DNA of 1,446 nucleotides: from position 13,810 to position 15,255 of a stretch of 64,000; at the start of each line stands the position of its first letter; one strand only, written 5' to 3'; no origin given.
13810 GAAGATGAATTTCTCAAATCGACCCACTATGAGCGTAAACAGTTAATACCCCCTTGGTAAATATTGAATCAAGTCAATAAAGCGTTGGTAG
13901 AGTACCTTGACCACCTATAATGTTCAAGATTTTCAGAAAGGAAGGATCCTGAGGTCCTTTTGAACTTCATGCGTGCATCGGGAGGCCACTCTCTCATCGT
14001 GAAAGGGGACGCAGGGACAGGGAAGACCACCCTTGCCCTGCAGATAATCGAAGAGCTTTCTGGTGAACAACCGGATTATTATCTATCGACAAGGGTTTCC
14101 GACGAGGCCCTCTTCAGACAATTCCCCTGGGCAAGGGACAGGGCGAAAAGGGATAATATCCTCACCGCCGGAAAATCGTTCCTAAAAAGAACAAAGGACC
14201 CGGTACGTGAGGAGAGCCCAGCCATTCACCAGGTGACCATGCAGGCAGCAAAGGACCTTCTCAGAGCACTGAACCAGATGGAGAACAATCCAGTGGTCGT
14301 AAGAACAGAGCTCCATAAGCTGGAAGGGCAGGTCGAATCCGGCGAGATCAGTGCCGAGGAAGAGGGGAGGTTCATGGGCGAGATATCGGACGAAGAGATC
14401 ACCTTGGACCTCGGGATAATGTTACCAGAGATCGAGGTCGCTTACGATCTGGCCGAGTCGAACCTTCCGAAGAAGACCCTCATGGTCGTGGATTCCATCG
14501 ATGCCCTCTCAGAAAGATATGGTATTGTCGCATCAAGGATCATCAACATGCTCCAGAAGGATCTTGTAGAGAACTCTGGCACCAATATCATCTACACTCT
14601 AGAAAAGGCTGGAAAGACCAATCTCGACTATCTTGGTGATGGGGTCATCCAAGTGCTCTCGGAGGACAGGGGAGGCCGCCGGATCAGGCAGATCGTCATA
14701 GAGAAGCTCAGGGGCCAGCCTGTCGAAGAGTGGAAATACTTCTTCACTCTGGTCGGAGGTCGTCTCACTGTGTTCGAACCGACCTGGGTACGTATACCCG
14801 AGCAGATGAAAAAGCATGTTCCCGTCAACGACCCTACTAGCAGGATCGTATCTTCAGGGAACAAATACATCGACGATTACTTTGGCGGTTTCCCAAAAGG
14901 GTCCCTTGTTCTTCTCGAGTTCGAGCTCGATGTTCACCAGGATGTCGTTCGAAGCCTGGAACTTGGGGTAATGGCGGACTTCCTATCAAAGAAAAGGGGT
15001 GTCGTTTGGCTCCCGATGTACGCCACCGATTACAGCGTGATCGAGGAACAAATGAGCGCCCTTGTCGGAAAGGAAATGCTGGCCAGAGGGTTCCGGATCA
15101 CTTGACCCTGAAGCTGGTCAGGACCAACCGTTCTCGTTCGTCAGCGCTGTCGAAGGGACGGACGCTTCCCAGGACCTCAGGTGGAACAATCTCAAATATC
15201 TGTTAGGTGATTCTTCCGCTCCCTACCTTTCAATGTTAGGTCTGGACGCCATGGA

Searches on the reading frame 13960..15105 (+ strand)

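Call 40: search_protein_families(library=pfam, max_evalue=0.0001, proteins=[window:13960-15105:+])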
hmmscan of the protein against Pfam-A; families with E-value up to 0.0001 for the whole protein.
window:13960-15105:+ (381 aa): 7 families
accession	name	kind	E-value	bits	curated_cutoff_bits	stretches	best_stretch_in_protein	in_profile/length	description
PF07088.17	GvpD_P-loop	-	1.4e-16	61.3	24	1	3-247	4-188/189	GvpD gas vesicle protein, P-loop domain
PF06745.19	ATPase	-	2.1e-11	44.1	26.6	1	172-273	120-228/231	KaiC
PF01637.24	ATPase_2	-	2.9e-05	24.4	33.2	1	12-123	23-124/225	ATPase domain predominantly from Archaea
PF24883.2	NPHP3_N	-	4e-05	24.3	24.8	0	7-37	20-50/164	Nephrocystin 3, N-terminal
PF13191.12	AAA_16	-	4.4e-05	24.5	32.6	1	6-113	21-136/167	AAA ATPase domain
PF09848.15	SLFN-g3_helicase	-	5.5e-05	23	24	1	12-124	4-94/354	Schlafen group 3, DNA/RNA helicase domain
PF05729.18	NACHT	-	7.2e-05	23.1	26.7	0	12-37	3-28/167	NACHT domain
